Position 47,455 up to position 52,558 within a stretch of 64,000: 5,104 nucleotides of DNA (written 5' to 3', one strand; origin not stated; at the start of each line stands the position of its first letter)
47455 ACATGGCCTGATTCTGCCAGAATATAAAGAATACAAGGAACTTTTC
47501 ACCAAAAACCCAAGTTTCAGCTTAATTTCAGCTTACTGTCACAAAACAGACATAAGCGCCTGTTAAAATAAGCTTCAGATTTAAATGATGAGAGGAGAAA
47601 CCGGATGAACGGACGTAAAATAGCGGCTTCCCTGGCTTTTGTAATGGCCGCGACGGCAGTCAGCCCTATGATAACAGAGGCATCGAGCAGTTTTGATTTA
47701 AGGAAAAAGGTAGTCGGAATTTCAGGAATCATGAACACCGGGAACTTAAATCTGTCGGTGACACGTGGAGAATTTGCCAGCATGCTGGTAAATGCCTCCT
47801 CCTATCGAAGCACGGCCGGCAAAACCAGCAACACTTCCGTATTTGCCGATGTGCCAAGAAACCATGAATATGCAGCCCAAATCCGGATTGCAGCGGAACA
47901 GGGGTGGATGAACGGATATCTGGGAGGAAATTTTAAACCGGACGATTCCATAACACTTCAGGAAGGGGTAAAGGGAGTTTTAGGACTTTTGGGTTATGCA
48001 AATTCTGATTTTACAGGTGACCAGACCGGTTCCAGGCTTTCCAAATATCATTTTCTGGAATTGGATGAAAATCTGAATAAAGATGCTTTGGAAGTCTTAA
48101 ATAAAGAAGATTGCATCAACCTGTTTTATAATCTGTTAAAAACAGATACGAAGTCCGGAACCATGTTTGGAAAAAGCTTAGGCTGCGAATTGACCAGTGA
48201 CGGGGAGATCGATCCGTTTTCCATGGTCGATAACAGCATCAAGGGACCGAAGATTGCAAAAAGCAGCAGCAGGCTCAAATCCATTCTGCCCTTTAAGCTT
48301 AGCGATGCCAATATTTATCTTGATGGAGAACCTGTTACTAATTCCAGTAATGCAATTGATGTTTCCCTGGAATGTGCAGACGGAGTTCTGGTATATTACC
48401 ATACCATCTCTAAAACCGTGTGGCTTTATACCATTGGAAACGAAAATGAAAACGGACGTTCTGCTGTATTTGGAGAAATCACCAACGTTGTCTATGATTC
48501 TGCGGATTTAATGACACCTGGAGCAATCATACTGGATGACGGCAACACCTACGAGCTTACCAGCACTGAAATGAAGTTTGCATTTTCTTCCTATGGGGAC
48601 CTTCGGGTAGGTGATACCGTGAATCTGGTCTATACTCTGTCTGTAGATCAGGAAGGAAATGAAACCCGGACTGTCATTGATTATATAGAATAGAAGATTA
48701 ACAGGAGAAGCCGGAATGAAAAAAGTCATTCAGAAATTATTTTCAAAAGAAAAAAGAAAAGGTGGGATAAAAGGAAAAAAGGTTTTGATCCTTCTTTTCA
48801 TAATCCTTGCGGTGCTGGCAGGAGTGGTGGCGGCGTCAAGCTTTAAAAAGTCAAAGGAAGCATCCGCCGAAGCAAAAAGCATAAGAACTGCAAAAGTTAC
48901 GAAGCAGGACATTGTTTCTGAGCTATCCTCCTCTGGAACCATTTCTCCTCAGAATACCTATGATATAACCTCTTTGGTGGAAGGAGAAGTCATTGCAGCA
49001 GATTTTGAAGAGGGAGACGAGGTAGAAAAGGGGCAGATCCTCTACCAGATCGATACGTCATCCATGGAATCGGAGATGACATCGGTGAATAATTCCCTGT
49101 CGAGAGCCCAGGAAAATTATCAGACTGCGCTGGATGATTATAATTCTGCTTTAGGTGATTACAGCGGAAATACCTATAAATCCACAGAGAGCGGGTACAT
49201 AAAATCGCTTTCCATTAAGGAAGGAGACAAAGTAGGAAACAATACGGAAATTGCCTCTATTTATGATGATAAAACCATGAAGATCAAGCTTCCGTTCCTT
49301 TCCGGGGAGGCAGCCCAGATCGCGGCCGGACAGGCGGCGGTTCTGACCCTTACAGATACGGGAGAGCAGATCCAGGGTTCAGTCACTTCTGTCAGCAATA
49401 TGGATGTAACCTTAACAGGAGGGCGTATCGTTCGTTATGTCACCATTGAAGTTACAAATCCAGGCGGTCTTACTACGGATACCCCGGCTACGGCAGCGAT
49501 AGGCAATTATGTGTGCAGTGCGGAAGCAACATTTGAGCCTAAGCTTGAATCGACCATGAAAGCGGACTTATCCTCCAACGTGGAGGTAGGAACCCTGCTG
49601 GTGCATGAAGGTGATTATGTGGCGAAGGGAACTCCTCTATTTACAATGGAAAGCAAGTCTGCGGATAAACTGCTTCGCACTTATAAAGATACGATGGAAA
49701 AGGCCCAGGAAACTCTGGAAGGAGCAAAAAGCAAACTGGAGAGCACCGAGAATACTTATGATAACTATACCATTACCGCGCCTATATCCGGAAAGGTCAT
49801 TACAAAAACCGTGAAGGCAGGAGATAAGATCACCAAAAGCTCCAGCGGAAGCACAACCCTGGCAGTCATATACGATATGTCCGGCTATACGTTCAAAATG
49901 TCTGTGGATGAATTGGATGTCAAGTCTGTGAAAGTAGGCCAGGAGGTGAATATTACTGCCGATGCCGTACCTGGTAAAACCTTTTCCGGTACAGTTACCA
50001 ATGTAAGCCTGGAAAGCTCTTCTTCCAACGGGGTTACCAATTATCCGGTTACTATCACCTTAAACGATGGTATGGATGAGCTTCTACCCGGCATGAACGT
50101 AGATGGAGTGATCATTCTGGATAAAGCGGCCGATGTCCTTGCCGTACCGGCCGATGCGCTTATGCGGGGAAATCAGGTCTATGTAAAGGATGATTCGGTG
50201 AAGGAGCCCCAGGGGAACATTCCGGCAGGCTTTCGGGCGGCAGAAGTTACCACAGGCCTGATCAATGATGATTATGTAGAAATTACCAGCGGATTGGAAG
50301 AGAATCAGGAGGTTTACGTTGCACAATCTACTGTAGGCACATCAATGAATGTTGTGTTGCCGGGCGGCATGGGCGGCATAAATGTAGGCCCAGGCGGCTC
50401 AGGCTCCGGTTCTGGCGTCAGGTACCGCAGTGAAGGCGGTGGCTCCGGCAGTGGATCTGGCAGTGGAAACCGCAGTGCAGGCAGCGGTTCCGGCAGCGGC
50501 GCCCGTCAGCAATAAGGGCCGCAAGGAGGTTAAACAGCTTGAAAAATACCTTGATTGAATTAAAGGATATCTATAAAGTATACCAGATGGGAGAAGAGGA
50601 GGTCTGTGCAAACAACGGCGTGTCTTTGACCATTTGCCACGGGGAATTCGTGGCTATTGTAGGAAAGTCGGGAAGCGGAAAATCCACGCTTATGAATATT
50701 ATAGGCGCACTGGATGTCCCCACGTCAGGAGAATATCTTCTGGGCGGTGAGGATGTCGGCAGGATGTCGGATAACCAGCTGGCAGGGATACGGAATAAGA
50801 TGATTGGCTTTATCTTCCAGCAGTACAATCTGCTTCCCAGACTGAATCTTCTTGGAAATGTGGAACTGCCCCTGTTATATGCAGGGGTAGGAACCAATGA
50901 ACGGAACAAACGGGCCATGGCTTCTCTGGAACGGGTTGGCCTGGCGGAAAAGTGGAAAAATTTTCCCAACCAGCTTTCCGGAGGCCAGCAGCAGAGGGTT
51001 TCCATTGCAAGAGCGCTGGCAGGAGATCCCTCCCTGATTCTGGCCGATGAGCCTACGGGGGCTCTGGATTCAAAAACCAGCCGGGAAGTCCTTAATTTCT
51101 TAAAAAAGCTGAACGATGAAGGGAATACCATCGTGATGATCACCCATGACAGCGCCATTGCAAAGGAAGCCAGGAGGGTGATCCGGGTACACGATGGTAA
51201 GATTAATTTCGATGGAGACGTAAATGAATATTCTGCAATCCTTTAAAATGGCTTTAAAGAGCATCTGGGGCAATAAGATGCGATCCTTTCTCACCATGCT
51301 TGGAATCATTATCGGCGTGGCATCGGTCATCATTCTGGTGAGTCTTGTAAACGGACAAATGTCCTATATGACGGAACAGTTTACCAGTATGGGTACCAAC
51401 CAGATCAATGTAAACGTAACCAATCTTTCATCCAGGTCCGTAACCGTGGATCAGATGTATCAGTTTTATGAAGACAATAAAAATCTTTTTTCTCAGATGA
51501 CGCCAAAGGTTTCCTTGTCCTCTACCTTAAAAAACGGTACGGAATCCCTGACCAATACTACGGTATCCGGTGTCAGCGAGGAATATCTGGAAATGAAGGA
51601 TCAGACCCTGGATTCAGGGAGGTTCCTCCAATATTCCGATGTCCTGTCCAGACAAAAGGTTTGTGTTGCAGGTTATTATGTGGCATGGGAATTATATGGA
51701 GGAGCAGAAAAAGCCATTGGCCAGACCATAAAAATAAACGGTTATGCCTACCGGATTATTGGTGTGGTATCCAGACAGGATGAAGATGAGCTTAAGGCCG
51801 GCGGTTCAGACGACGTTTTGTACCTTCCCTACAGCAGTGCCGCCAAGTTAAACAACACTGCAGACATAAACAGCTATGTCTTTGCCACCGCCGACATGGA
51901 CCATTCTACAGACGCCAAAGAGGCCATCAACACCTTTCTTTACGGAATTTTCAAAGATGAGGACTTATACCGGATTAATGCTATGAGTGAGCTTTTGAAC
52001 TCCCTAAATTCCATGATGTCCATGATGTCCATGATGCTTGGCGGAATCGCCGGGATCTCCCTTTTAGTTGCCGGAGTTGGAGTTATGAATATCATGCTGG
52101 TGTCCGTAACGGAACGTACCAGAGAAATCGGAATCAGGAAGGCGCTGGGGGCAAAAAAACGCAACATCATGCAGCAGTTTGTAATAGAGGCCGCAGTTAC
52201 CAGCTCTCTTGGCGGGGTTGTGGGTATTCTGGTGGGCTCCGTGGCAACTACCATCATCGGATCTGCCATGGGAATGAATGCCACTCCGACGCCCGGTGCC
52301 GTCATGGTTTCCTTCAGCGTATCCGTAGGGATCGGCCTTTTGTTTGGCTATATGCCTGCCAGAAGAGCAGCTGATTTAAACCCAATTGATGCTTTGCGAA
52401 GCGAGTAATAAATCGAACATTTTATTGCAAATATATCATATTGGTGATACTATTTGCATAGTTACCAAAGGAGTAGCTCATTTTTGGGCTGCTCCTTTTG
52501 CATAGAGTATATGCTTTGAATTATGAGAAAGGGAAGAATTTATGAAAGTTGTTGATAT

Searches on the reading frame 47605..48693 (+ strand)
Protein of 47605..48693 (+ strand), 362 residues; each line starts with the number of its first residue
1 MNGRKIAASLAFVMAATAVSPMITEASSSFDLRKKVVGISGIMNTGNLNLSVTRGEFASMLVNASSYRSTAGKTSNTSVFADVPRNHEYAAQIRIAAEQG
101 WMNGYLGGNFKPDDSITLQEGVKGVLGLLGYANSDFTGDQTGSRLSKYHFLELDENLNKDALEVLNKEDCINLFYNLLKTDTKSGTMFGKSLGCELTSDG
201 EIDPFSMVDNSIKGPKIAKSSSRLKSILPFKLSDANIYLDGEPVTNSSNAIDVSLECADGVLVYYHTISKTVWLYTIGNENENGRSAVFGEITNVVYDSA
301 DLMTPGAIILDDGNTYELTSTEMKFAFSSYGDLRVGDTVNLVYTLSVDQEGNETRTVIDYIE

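Call 73: search_protein_families(library=pfam, proteins=[window:47605-48693:+], max_evalue=0.00001)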
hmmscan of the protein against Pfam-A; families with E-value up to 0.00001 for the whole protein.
window:47605-48693:+ (362 aa): 1 family
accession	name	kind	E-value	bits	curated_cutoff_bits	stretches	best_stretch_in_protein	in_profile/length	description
PF00395.25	SLH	-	4.5e-06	27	20.8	0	80-120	2-42/44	S-layer homology domain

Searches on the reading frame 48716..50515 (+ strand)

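Call 73: search_protein_families(library=pfam, proteins=[window:48716-50515:+], max_evalue=0.00001)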
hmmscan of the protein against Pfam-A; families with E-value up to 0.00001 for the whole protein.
window:48716-50515:+ (599 aa): 4 families
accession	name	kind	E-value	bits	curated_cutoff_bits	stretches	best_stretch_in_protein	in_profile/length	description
PF16576.10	HlyD_D23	-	9.6e-27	94.1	30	1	295-460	34-212/214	Barrel-sandwich domain of CusB or HlyD membrane-fusion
PF13437.12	HlyD_3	-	1.9e-26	93.3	22.2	2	352-459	1-106/106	HlyD family secretion protein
PF00364.28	Biotin_lipoyl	-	1.2e-10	41.5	22.1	0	155-182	46-73/73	Biotin-requiring enzyme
PF13533.13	Biotin_lipoyl_2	-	1.4e-10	41.2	29.8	0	98-113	17-32/32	Biotin-lipoyl like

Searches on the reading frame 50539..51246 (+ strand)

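Call 74: search_protein_families(library=pfam, proteins=[window:50539-51246:+], max_evalue=0.00001)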
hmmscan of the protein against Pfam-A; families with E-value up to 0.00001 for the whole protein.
window:50539-51246:+ (235 aa): 3 families
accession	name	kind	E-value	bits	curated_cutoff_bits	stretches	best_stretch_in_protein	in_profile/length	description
PF00005.33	ABC_tran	-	1e-32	114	25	1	26-173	2-136/137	ABC transporter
PF02463.25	SMC_N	-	4.4e-09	36.5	40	0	140-218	131-212/220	RecF/RecN/SMC N terminal domain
PF13304.12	AAA_21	-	2.7e-07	31.4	27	0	37-58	1-22/304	AAA domain, putative AbiEii toxin, Type IV TA system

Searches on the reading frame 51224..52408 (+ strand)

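Call 74: search_protein_families(library=pfam, proteins=[window:51224-52408:+], max_evalue=0.00001)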
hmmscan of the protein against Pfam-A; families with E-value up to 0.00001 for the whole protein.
window:51224-52408:+ (394 aa): 2 families
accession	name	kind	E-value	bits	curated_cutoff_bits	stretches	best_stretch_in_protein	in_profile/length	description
PF12704.14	MacB_PCD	-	9.6e-38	131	27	1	21-236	1-205/207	MacB-like periplasmic core domain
PF02687.27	FtsX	-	2.7e-22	79.5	25.5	1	275-387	3-120/120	FtsX-like permease C-terminal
